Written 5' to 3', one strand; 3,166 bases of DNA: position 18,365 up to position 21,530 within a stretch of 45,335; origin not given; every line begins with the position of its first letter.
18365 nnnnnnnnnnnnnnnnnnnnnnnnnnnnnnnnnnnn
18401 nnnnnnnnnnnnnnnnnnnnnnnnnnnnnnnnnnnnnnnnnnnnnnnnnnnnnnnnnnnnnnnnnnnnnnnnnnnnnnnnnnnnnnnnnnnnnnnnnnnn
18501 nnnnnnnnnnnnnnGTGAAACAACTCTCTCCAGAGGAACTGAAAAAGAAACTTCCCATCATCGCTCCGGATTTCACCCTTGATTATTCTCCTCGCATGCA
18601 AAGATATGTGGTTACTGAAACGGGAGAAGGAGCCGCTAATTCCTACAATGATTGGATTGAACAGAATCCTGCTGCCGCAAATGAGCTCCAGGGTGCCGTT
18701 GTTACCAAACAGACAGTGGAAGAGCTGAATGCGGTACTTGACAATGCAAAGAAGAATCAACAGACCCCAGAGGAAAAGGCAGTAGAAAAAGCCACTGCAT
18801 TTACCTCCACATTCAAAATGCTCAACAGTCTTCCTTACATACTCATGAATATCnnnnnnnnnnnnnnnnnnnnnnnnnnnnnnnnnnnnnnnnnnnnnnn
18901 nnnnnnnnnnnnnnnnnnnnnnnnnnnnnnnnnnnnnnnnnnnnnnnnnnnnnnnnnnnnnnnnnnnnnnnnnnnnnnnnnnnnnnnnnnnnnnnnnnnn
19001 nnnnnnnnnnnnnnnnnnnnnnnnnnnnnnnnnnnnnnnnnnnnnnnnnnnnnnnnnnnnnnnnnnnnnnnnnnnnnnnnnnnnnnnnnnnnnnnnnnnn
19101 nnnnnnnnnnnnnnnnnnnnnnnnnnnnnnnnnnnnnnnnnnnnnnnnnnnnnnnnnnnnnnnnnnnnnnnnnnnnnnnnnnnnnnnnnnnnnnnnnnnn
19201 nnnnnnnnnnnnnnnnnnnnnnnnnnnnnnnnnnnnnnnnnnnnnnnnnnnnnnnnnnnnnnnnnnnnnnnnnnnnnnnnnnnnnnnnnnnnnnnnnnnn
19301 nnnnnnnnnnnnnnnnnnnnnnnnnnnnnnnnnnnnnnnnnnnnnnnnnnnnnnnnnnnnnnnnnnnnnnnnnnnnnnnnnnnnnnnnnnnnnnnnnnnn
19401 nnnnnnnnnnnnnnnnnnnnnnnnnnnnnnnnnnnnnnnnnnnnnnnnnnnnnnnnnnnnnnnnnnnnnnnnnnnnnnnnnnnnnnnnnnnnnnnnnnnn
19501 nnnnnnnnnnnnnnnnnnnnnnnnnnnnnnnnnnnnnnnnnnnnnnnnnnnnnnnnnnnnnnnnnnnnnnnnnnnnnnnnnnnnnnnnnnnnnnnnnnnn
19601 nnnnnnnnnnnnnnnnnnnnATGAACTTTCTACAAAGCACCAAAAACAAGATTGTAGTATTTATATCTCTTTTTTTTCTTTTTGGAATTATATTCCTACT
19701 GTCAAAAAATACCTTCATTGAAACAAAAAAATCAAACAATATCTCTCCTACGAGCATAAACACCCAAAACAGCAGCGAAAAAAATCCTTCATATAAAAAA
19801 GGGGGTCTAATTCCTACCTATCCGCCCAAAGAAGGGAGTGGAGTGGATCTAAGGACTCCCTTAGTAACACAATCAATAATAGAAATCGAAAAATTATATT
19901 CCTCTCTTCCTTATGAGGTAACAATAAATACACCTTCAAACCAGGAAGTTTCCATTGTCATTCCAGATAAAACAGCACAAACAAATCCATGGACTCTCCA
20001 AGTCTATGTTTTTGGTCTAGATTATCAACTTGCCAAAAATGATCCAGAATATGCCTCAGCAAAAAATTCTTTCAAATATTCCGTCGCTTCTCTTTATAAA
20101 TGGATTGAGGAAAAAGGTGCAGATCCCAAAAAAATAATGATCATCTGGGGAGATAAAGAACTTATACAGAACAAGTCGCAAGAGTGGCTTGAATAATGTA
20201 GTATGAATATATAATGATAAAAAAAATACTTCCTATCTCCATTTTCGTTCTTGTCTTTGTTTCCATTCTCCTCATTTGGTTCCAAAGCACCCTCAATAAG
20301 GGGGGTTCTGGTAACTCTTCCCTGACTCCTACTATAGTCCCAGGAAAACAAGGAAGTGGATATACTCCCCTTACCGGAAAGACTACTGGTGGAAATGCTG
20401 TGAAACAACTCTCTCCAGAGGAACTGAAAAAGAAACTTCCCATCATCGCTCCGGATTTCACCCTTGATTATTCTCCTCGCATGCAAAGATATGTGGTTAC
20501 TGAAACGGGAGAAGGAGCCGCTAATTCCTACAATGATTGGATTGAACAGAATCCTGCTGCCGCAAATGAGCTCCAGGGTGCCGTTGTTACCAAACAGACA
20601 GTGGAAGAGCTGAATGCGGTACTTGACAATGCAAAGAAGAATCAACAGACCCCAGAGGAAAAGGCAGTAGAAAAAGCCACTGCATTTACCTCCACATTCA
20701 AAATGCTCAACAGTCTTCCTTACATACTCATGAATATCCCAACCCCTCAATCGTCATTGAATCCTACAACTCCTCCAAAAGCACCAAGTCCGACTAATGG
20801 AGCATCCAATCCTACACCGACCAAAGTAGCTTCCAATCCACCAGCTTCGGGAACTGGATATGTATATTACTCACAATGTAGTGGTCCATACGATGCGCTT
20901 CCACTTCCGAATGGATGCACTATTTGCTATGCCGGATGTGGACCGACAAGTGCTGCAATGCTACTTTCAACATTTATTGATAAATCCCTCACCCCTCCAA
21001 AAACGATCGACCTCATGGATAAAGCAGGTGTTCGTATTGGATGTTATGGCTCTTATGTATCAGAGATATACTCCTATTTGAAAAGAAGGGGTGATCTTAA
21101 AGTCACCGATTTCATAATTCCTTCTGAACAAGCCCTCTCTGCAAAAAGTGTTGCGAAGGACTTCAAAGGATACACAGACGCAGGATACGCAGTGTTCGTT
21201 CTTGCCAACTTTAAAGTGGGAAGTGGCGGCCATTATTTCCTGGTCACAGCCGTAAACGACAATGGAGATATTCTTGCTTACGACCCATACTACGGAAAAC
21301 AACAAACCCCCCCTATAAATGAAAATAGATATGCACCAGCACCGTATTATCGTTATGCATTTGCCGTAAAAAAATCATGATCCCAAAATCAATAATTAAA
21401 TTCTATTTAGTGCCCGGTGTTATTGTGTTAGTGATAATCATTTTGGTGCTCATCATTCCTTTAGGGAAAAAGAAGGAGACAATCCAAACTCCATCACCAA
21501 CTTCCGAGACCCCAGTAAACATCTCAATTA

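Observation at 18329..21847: Constant N-module with variable cell-wall-hydrolase heads, each start/stop-coupled to a small membrane-anchored partner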

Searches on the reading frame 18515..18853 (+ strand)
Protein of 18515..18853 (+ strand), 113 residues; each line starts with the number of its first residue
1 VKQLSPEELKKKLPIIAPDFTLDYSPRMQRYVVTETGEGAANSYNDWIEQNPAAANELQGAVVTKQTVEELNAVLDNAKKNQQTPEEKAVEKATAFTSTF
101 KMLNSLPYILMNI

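Call 42: search_protein_representatives(alignment_id=A2)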
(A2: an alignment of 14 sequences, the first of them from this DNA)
Query: 14 sequences, 115 profile positions. Proteins with E-value up to 0.001 (for the whole library): 28; up to 1e-10: 7; up to 1e-30: 5. The best 28 are listed.
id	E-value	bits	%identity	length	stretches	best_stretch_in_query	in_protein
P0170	2.8e-47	175.3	-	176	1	1-113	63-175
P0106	4.4e-45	168.3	-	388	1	2-114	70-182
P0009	4.0e-41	155.5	-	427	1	1-114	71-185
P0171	2.8e-40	152.8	-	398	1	3-114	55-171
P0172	3.5e-34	133.1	-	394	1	2-107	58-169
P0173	3.1e-28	114.0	-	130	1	28-115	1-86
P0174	1.3e-14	70.0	-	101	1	2-53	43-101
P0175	3.8e-10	55.7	-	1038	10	40-78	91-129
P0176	5.6e-10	55.1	-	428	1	13-111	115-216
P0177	3.3e-09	52.6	-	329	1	7-114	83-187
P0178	1.2e-08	50.8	-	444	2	13-53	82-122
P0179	2.5e-08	49.8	-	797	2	7-53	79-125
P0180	1.3e-07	47.5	-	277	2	6-52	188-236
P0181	2.1e-07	46.8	-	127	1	2-46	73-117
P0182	1.4e-06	44.1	-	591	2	7-53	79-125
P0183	5.2e-06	42.3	-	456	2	6-56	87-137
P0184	5.9e-06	42.2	-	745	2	14-107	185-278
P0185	6.4e-06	42.0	-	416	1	5-78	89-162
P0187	1.4e-05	40.9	-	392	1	6-75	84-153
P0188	1.5e-05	40.9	-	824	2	9-52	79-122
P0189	7.3e-05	38.6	-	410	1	6-101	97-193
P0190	1.3e-04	37.8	-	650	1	9-69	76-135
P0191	2.1e-04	37.1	-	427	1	2-81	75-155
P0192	3.7e-04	36.4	-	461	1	7-76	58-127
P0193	4.6e-04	36.1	-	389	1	12-89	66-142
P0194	5.4e-04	35.8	-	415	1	7-91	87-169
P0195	9.8e-04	35.0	-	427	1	9-79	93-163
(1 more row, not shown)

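Call 44: search_protein_families(library=pfam, proteins=[P0176, P0177, P0178, P0179, P0180, P0182, P0183, P0184, P0185, P0188], max_evalue=0.01)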
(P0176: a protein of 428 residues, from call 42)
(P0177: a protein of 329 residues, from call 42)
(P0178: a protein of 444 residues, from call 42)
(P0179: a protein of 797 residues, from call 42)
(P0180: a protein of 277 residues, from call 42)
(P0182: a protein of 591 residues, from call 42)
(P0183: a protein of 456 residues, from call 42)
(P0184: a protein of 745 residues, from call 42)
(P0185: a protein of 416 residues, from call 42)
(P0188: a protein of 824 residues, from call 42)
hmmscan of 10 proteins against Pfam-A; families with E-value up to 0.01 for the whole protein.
P0176 (428 aa): 1 family
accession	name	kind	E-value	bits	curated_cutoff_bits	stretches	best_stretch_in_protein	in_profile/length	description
PF13529.12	Peptidase_C39_2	-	7.8e-07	30.2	24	1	280-400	12-143/143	Peptidase_C39 like family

P0177 (329 aa): 0 families

P0178 (444 aa): 1 family
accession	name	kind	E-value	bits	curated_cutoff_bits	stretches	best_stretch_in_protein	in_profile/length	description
PF13529.12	Peptidase_C39_2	-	6.3e-05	24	24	1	288-418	5-142/143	Peptidase_C39 like family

P0179 (797 aa): 1 family
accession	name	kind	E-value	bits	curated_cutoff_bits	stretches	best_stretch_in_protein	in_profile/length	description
PF13539.11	Peptidase_M15_4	-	1.5e-14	54.7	25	1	732-792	5-70/70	D-alanyl-D-alanine carboxypeptidase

P0180 (277 aa): 1 family
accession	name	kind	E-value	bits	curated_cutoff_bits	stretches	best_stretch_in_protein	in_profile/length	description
PF23449.2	CBM-like_CFAP184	-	0.0015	19.2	27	0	203-256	47-100/111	CFAP184 CBM-like domain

P0182 (591 aa): 1 family
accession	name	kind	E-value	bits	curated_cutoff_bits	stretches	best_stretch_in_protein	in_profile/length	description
PF05257.22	CHAP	-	5e-08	33.8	26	1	477-566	4-81/81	CHAP domain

P0183 (456 aa): 0 families

P0184 (745 aa): 2 families
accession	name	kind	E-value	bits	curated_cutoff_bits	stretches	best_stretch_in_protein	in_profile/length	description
PF05257.22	CHAP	-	2.7e-10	41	26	1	637-720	5-81/81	CHAP domain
PF10686.14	YAcAr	-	0.0045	17.2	28.2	0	199-232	29-62/66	YspA, cpYpsA-related SLOG family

P0185 (416 aa): 1 family
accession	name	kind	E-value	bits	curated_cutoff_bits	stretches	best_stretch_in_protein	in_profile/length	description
PF13529.12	Peptidase_C39_2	-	9.4e-06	26.7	24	1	245-388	5-143/143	Peptidase_C39 like family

P0188 (824 aa): 0 families

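Call 45: search_protein_families(library=pfam, proteins=[P0187, P0189, P0190, P0191, P0192, P0193, P0194, P0195, P0171, P0172], max_evalue=0.01)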
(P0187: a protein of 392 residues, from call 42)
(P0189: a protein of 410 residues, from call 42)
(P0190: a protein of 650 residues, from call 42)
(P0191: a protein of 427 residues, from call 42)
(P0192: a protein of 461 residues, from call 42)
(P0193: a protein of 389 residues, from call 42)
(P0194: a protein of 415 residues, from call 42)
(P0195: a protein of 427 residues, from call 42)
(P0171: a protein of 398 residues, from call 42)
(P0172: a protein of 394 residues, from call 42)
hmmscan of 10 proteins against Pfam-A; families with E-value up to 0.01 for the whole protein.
P0187 (392 aa): 2 families
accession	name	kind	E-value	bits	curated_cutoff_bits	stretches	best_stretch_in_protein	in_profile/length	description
PF13529.12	Peptidase_C39_2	-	3.1e-05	25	24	1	220-362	5-142/143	Peptidase_C39 like family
PF03412.21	Peptidase_C39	-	0.0053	17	22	0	244-367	13-110/133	Peptidase C39 family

P0189 (410 aa): 1 family
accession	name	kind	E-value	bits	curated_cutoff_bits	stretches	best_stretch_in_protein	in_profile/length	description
PF13529.12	Peptidase_C39_2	-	0.00011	23.2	24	1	253-381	11-142/143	Peptidase_C39 like family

P0190 (650 aa): 1 family
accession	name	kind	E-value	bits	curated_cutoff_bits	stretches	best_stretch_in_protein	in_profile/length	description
PF16118.10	DUF4834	-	0.0046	18.3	27.8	0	8-70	3-64/99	Domain of unknown function (DUF4834)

P0191 (427 aa): 0 families

P0192 (461 aa): 0 families

P0193 (389 aa): 1 family
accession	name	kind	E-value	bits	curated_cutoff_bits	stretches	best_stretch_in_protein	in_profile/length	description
PF13529.12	Peptidase_C39_2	-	0.00017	22.6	24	1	220-361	4-143/143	Peptidase_C39 like family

P0194 (415 aa): 0 families

P0195 (427 aa): 0 families

P0171 (398 aa): 1 family
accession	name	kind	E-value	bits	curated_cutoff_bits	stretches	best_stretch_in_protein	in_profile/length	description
PF13529.12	Peptidase_C39_2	-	0.0018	19.3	24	1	244-369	11-143/143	Peptidase_C39 like family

P0172 (394 aa): 2 families
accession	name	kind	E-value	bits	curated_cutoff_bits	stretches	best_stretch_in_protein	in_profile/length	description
PF13529.12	Peptidase_C39_2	-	3.6e-06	28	24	1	222-365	3-143/143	Peptidase_C39 like family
PF12685.13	SpoIIIAH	-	0.0012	19.3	30.6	1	41-165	31-107/191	SpoIIIAH-like protein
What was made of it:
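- On Peptidase_C39_2 (PF13529, papain-like clan CA), for A2's head: Other heads on the same module are M15_4 and CHAP (calls 44, 45).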

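Call 52: search_protein_families(library=pfam, alignment_id=A2, max_evalue=10)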
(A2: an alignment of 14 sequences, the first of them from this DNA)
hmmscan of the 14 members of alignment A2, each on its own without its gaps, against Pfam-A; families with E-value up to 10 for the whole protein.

A. member 1, seq(113 aa): 1 family
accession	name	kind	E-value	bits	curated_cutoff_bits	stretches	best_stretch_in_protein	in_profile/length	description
PF18495.6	VbhA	-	0.075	13.5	25.9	1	53-73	9-29/47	Antitoxin VbhA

B. families by the number of members that match (of 14 scanned): 14 families
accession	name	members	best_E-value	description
PF05635.17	23S_rRNA_IVP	2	0.025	23S rRNA-intervening sequence protein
PF14053.11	DUF4248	2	0.043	Domain of unknown function (DUF4248)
PF08602.15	Mgr1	1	0.0059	Mgr1-like, i-AAA protease complex subunit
PF19903.4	DUF6376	1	0.0084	Family of unknown function (DUF6376)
PF04311.20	DUF459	1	0.022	Protein of unknown function (DUF459)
PF02017.21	CIDE-N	1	0.057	CIDE-N domain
PF18495.6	VbhA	1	0.075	Antitoxin VbhA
PF12685.13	SpoIIIAH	1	0.082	SpoIIIAH-like protein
PF20331.3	DUF6626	1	0.099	Family of unknown function (DUF6626)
PF22180.2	RH3_dom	1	0.11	RH3 domain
PF24484.1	ADAMTSL1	1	0.15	ADAMTSL1 domain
PF14674.12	FANCI_S1-cap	1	0.16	FANCI solenoid 1 cap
PF06255.18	MafB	1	0.17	Neisseria toxin MafB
PF11639.14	HapK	1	0.2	REDY-like protein HapK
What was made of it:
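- Tried and rejected: A single SpoIIIAH hit at E 0.08 was not pursued (call 52).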

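Call 70: find_encoding_contigs(protein=P0179, flank=8000, max_places=1)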
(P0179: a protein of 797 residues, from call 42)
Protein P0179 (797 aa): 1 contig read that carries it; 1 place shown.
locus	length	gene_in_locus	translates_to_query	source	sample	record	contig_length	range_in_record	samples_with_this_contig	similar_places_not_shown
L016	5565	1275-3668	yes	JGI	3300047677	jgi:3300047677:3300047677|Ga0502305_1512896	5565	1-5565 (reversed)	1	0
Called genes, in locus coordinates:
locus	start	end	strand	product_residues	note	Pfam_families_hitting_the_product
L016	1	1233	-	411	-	?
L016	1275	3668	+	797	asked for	PF13539:Peptidase_M15_4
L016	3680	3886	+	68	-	-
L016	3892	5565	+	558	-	?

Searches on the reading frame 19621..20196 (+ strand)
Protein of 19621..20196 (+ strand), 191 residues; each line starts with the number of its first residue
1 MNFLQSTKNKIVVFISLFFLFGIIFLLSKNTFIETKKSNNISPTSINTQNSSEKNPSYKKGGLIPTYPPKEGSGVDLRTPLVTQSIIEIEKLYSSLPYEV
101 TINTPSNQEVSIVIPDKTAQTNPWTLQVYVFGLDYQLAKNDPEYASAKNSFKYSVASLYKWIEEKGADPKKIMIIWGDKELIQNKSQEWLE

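Call 7: search_protein_families(library=pfam, proteins=[window:19621-20196:+], max_evalue=0.1)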
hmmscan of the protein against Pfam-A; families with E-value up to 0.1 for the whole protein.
window:19621-20196:+ (191 aa): 1 family
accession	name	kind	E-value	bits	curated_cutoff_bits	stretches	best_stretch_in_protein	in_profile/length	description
PF04277.18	OAD_gamma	-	0.034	15.3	27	1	12-55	13-56/76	Oxaloacetate decarboxylase, gamma chain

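Call 8: search_protein_families(library=ncbifam, proteins=[window:19621-20196:+], max_evalue=0.1)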
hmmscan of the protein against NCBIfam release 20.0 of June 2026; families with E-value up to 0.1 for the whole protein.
window:19621-20196:+ (191 aa): 1 family
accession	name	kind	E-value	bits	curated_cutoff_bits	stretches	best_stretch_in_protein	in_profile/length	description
NF040979.1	Ve_Ilp_Nterm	equivalog_domain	0.074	11.4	1125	0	7-52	33-79/550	inverse autotransporter adhesin Ilp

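Call 27: find_homologous_proteins(query=window:19621-20196:+, max_evalue=0.001)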
Query window:19621-20196:+ (191 aa): 20 proteins with E <= 0.001 among 83 candidates.
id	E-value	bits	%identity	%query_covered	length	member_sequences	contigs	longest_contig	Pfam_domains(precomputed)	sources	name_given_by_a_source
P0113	1.1e-119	415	100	100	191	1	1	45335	-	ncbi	-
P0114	1.0e-76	275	67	100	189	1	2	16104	-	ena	-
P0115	7.4e-65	236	62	89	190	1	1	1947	-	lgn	-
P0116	9.6e-64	232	58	100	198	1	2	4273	-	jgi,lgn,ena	-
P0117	1.0e-62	229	57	100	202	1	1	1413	-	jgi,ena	-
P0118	1.3e-61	225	57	100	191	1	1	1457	-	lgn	-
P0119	1.1e-60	223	63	85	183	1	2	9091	-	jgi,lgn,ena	-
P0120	7.3e-59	217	55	98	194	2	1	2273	-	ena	-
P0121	2.4e-57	212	57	100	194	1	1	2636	-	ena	-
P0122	3.6e-57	211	56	100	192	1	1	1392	-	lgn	-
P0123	1.1e-56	209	57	100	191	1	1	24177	-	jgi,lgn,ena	-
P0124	1.9e-56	209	52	100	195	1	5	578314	-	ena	-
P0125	2.6e-56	208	57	99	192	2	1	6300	-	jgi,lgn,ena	-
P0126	3.2e-56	208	68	75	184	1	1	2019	-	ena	-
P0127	1.2e-55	206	62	83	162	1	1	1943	-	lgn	-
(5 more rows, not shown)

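Call 58: search_solved_structures(query=A3, max_evalue=10)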
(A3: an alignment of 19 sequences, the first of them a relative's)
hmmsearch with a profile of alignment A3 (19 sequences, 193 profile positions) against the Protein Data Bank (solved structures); distinct sequences matched with E-value up to 10: 1.
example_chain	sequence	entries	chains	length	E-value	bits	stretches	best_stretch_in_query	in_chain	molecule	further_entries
3aqp_A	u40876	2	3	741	2.1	11.3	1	83-113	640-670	Probable SecDF protein-export membrane protein | Protein translocase subunit SecDF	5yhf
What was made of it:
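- On Known lysozyme inhibitors (PliG, Ivy, MliC/PliC) or VirB8/NTF2-like T4SS subunits, for B1: A profile search of PDB sequences found nothing (call 58).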

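Call 61: predict_structure(alignment_id=A3)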
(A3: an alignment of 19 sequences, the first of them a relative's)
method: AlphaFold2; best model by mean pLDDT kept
length: 191 residues; sequences in the alignment: 19
mean_pLDDT: 79.4   pTM: 0.63
mean pLDDT of the five models: 79.4, 76.5, 76.1, 75.5, 74.6
residues with pLDDT >= 90: 98; 70-90: 43; 50-70: 20; < 50: 30
segments of 3 or more residues with pLDDT < 50: 1-5, 31-53
pLDDT, mean of each block of 10 residues (from residue 1): 50 76 70 36 33 49 66 80 95 98 96 96 94 96 97 98 97 91 91 84
secondary structure, 60 per line:
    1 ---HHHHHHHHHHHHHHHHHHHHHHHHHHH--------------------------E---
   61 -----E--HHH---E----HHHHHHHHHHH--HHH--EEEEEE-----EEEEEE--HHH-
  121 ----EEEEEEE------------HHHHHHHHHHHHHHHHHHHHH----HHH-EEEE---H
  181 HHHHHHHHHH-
elements in order: H4-30 H80-90 E98-103 E109-114 E125-131 H144-164 E173-176 H180-190
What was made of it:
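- On Known lysozyme inhibitors (PliG, Ivy, MliC/PliC) or VirB8/NTF2-like T4SS subunits, for B1: The AF2 model of B1 has pLDDT above 90 for aa 80-190 (call 61).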

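Call 67: fold_search(model_id=the predicted structure, library=pdb)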
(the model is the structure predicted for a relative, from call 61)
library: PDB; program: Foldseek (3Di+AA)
matches with E <= 10: 373; with E <= 0.001: 0
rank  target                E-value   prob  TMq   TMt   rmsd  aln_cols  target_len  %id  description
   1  8xl0_E                2.1e-01  0.12  0.18  0.04  14.1       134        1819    8  Citrate-induced filament of human acetyl-coenzyme A carboxylase 1 (ACC1-citrate) (released 2024-10-23)
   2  8xkz_C                2.1e-01  0.12  0.18  0.03  14.1       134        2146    8  Core region of the citrate-induced human acetyl-CoA carboxylase 1 filament (ACC1-citrate) (released 2024-10-23)
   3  1i21_M                2.6e-01  0.23  0.27  0.31  12.2       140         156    9  CRYSTAL STRUCTURE OF YEAST GNA1 (released 2001-05-16)
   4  6g2d_B                2.6e-01  0.10  0.17  0.08  14.2       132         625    8  Citrate-induced acetyl-CoA carboxylase (ACC-Cit) filament at 5.4 A resolution (released 2018-06-13)
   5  6k1t                  2.7e-01  0.28  0.25  0.17  11.4       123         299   15  The structure of Francisella virulence factor BioJ (released 2020-04-15)
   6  1i21_N                3.5e-01  0.18  0.27  0.32  13.7       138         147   10  CRYSTAL STRUCTURE OF YEAST GNA1 (released 2001-05-16)
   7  1i12_D                4.0e-01  0.14  0.25  0.29  13.7       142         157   10  CRYSTAL STRUCTURE OF SACCHAROMYCES CEREVISIAE GNA1 COMPLEXED WITH ACCOA (released 2001-05-16)
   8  2mpe_MODEL_1_A        4.5e-01  0.11  0.17  0.23  14.0       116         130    8  Solution NMR structure for B. pseudomallei BPSL1050 (released 2015-03-11)
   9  4hj3_A                4.8e-01  0.05  0.14  0.14  15.9       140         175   12  Crystal Structure of Rhodobacter Sphaeroides LOV protein (released 2013-01-16)
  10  1i12_B                5.1e-01  0.15  0.27  0.31  15.0       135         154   12  CRYSTAL STRUCTURE OF SACCHAROMYCES CEREVISIAE GNA1 COMPLEXED WITH ACCOA (released 2001-05-16)
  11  6rk7_E                5.1e-01  0.09  0.17  0.10  12.4       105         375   18  Inter-dimeric interface controls function and stability of S-methionine adenosyltransferase from U. urealiticum (released 2019-09-25)
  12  1i21_A                5.4e-01  0.15  0.27  0.31  12.3       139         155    9  CRYSTAL STRUCTURE OF YEAST GNA1 (released 2001-05-16)
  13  8iqh_G                5.4e-01  0.06  0.13  0.04  20.0       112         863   11  Structure of Full-Length AsfvPrimPol in Apo-Form (released 2023-07-26)
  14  1i21_X                5.8e-01  0.11  0.24  0.28  12.4       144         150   10  CRYSTAL STRUCTURE OF YEAST GNA1 (released 2001-05-16)
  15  1i21_B                6.2e-01  0.11  0.25  0.28  16.0       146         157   10  CRYSTAL STRUCTURE OF YEAST GNA1 (released 2001-05-16)
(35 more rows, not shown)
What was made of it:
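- On Known lysozyme inhibitors (PliG, Ivy, MliC/PliC) or VirB8/NTF2-like T4SS subunits, for B1: The best PDB Foldseek E is 0.21 with probability 0.28 or less, and the hits are unrelated (call 67).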

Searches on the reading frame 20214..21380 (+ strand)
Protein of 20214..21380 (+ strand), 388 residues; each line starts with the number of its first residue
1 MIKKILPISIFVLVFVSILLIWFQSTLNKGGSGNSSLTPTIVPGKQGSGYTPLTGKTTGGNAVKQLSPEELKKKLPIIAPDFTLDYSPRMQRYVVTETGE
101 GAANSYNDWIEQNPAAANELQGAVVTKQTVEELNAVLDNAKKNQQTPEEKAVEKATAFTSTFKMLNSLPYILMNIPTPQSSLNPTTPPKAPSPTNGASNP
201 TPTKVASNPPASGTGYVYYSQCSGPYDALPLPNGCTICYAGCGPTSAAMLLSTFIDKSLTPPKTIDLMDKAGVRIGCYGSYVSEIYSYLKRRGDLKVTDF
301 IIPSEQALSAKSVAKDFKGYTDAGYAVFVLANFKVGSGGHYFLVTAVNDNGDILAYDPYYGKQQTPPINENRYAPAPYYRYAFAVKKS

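Call 7: search_protein_families(library=pfam, proteins=[window:20214-21380:+], max_evalue=0.1)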
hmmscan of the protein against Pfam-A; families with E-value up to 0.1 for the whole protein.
window:20214-21380:+ (388 aa): 2 families
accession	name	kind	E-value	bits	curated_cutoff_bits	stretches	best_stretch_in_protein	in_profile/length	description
PF13529.12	Peptidase_C39_2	-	2.5e-09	38.3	24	1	217-359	4-143/143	Peptidase_C39 like family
PF08221.17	HTH_9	-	0.051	14.1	23.4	1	277-315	10-46/62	RNA polymerase III subunit RPC82 helix-turn-helix domain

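Call 8: search_protein_families(library=ncbifam, proteins=[window:20214-21380:+], max_evalue=0.1)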
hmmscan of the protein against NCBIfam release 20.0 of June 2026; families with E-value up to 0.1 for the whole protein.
window:20214-21380:+ (388 aa): 1 family
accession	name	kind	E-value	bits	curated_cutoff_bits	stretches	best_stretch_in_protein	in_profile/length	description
NF010289.0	PRK13729.1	equivalog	0.034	13.1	504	1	104-211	60-170/474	F-type conjugal transfer pilus assembly protein TraB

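Call 12: search_solved_structures(query=window:20214-21380:+, max_evalue=10, show_alignments=2)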
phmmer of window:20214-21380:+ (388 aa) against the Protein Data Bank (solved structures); distinct sequences matched with E-value up to 10: 1.
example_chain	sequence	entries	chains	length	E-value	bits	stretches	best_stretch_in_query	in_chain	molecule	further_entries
9l5u_A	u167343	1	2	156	0.075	15.4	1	338-364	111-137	DUF4150 domain-containing protein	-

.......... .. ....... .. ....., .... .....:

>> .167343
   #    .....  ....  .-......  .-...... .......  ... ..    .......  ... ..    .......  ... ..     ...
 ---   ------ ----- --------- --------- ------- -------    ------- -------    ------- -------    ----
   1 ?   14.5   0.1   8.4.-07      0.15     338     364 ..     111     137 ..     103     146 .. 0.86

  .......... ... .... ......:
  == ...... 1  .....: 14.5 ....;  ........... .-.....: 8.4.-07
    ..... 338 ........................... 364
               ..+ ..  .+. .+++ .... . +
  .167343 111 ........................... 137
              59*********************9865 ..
